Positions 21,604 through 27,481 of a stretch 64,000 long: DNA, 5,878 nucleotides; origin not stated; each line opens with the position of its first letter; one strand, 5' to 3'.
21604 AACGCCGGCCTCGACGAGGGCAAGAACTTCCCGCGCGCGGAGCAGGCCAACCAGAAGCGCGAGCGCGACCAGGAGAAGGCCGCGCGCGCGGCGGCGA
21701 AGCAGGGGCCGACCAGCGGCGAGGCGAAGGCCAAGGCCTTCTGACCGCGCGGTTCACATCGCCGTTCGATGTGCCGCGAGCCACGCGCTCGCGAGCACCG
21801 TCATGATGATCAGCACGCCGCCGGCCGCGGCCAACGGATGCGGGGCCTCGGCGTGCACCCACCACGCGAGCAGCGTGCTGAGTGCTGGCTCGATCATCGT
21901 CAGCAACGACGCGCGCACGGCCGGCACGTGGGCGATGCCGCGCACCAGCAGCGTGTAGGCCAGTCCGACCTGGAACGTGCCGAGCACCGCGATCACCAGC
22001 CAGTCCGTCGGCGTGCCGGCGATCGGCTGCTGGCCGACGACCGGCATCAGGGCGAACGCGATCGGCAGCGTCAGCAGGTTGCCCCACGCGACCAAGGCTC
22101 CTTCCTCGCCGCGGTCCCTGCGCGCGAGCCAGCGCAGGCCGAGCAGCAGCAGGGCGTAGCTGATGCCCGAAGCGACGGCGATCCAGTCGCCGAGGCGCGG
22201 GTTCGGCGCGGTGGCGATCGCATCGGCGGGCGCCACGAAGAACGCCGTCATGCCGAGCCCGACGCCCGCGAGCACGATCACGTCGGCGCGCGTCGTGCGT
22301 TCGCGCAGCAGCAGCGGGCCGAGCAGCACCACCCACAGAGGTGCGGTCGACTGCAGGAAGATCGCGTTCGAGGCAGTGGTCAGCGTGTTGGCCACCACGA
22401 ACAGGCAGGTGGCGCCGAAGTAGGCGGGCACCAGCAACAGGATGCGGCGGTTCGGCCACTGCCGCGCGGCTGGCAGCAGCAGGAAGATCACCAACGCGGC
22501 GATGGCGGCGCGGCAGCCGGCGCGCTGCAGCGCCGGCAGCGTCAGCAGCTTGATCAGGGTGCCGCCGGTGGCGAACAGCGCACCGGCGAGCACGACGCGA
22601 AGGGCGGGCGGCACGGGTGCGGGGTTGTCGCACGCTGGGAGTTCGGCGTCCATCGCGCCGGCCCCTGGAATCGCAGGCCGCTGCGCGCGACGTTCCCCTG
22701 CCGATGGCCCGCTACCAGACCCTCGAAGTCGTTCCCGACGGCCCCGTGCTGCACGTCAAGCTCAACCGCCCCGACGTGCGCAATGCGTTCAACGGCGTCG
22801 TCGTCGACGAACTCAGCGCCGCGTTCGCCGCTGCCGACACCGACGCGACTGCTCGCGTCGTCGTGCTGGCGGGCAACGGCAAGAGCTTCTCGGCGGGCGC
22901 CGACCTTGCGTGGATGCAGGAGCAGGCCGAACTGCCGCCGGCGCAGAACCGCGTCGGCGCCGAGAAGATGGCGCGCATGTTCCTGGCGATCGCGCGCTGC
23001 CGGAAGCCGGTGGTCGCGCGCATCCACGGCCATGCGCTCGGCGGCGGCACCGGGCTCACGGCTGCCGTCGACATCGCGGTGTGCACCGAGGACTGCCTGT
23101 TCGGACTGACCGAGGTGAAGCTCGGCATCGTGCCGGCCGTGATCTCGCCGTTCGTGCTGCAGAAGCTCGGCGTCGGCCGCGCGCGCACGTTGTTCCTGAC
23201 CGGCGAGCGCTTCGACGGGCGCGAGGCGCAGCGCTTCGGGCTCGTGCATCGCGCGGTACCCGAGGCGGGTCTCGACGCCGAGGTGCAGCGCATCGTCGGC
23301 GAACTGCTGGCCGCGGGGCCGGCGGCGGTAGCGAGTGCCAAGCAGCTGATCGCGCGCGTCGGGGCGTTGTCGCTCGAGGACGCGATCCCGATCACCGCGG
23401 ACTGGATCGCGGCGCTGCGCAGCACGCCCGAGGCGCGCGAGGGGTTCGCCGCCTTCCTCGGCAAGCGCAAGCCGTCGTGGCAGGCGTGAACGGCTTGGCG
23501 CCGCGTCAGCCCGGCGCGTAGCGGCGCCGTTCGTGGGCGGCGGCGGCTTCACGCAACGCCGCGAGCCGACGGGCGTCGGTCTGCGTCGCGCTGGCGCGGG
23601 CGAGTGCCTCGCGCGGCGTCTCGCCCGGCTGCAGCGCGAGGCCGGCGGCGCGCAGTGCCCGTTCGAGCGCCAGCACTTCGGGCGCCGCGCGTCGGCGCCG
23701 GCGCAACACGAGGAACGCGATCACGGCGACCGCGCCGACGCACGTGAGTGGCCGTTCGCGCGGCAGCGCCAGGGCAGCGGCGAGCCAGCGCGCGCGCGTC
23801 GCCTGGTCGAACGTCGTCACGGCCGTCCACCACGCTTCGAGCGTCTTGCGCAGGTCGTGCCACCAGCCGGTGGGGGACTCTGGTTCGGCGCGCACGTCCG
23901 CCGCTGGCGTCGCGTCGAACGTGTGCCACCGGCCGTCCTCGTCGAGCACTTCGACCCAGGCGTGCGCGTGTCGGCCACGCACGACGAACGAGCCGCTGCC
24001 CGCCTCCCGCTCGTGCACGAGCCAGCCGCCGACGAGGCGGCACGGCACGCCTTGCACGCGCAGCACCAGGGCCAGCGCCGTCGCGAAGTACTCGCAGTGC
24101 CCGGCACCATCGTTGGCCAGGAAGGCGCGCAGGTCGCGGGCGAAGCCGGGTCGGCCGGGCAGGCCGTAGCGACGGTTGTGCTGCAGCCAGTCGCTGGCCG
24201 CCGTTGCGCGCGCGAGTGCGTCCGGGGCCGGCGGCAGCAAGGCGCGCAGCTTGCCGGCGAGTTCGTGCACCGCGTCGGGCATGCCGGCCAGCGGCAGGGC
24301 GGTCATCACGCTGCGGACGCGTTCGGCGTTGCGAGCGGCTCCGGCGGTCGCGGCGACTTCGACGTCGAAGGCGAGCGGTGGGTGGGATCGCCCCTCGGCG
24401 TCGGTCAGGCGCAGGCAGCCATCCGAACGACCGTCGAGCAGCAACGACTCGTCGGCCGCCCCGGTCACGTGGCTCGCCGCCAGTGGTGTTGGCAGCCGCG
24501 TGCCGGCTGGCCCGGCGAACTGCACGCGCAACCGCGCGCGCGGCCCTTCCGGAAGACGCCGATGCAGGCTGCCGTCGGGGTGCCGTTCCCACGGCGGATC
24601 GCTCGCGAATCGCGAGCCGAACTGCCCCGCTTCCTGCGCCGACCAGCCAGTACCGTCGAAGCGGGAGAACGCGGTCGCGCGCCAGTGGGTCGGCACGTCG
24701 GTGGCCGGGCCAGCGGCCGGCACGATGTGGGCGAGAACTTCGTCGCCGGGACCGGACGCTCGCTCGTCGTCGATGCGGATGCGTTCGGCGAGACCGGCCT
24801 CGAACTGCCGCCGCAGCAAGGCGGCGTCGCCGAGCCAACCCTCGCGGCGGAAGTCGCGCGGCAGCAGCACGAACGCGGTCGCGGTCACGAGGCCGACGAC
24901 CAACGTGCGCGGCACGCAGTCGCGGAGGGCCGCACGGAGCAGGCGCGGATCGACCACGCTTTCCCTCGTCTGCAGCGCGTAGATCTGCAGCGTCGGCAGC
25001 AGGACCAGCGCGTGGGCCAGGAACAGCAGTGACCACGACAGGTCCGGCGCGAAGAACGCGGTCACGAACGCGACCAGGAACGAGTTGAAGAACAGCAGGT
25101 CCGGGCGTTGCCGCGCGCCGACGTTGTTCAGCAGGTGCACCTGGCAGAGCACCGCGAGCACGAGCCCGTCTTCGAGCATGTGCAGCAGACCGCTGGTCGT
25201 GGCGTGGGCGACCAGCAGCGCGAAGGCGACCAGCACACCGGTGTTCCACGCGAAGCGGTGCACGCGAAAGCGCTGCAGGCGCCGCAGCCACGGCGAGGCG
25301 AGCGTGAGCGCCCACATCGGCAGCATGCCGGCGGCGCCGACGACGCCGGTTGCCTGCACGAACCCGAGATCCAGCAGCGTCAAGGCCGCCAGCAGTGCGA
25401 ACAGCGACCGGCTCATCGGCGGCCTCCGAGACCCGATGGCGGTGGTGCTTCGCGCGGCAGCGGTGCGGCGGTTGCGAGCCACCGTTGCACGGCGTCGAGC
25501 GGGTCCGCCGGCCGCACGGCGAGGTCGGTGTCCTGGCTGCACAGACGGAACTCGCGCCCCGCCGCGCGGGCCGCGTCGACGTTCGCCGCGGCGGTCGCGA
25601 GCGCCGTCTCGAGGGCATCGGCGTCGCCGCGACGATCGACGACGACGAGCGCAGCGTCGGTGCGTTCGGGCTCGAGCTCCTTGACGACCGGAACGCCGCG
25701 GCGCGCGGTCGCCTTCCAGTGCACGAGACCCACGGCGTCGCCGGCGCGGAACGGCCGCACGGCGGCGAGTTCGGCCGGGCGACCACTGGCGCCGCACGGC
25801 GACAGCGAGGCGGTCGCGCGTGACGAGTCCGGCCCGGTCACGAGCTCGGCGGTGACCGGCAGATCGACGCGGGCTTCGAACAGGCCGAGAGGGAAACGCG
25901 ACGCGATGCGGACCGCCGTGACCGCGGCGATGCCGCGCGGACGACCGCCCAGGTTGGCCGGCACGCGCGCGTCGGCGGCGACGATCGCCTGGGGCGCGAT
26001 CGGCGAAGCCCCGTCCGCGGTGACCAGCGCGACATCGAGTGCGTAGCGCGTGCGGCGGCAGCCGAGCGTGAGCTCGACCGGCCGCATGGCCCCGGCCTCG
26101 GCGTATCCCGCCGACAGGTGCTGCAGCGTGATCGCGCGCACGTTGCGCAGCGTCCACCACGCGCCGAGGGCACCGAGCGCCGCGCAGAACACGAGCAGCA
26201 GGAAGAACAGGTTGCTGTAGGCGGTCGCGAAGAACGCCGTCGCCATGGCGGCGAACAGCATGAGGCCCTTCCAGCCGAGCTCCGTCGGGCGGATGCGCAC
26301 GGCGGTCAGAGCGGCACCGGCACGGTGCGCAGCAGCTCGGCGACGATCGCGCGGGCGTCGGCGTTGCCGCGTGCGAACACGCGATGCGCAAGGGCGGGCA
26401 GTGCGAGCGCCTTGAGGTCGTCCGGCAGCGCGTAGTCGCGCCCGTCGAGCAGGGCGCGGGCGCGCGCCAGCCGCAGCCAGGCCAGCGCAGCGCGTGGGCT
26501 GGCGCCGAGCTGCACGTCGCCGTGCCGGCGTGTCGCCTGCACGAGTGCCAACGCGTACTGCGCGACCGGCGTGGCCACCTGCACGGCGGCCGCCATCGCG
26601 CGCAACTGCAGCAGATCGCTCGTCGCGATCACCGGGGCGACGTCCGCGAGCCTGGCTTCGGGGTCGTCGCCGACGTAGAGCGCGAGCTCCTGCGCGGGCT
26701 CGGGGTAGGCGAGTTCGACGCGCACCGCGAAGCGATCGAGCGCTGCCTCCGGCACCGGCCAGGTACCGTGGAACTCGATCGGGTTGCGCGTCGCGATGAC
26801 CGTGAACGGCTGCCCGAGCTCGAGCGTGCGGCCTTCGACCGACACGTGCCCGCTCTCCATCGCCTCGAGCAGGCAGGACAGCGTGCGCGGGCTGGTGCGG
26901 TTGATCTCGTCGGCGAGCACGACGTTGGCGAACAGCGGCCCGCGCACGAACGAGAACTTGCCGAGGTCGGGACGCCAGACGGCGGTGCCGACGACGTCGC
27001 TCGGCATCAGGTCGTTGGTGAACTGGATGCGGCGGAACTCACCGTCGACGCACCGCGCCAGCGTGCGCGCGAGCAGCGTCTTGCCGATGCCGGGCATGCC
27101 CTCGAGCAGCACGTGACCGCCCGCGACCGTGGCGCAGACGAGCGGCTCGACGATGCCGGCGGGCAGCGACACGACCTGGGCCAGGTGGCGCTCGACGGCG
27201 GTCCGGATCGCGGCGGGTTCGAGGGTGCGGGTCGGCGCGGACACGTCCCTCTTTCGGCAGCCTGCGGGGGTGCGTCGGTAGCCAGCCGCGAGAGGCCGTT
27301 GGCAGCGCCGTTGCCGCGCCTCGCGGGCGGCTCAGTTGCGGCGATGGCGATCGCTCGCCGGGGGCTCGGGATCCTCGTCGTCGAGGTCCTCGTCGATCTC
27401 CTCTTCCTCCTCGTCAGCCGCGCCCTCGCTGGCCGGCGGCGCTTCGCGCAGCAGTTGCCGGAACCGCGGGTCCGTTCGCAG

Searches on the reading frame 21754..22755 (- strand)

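Call 81: search_protein_families(library=pfam, proteins=[window:21754-22755:-], max_evalue=0.00001)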
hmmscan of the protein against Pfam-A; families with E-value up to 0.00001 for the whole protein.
window:21754-22755:- (333 aa): 1 family
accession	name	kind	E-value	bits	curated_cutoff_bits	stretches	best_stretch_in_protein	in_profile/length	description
PF00892.27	EamA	-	2.3e-24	86.7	28.2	2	188-321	2-131/135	EamA-like transporter family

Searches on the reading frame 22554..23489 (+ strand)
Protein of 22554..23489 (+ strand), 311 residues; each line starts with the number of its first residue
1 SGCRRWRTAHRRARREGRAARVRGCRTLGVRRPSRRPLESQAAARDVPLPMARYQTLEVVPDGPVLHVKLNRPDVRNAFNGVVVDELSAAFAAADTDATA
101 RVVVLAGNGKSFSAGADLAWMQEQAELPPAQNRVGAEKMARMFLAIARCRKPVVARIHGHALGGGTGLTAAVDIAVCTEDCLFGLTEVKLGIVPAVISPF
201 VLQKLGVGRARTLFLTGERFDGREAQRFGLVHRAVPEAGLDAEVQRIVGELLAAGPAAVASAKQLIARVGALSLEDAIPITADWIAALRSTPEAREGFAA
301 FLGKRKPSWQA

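Call 81: search_protein_families(library=pfam, proteins=[window:22554-23489:+], max_evalue=0.00001)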
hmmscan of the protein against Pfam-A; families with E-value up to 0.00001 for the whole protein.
window:22554-23489:+ (311 aa): 2 families
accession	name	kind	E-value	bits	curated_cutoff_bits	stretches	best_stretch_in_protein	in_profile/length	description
PF00378.25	ECH_1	-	3.5e-53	181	27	1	65-310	6-249/251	Enoyl-CoA hydratase/isomerase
PF16113.10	ECH_2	-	5.3e-35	121.9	27.2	1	67-249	3-186/335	Enoyl-CoA hydratase/isomerase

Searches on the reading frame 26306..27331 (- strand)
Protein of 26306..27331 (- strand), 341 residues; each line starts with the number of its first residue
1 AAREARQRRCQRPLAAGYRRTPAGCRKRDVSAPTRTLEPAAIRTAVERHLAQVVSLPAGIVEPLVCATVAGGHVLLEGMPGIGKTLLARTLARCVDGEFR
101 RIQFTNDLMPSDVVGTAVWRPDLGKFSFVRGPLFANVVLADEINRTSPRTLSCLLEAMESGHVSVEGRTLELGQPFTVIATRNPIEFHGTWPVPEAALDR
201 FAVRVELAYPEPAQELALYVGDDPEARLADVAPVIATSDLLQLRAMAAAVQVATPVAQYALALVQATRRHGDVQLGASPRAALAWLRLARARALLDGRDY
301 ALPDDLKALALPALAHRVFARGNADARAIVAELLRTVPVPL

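Call 81: search_protein_families(library=pfam, proteins=[window:26306-27331:-], max_evalue=0.00001)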
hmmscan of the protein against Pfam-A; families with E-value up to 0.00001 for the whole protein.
window:26306-27331:- (341 aa): 4 families
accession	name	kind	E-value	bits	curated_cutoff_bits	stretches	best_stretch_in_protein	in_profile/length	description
PF07726.17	AAA_3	-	3.3e-55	186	27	1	73-202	1-130/131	ATPase family associated with various cellular activities (AAA)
PF17863.7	AAA_lid_2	-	3e-20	72.2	22.7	1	265-328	1-69/74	AAA lid domain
PF07728.20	AAA_5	-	3.4e-15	56.7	22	1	73-201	1-139/139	AAA domain (dynein-related subfamily)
PF20030.5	bpMoxR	-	3.3e-06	26.8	27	1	58-214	18-173/205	MoxR domain in the MoxR-vWA-beta-propeller ternary systems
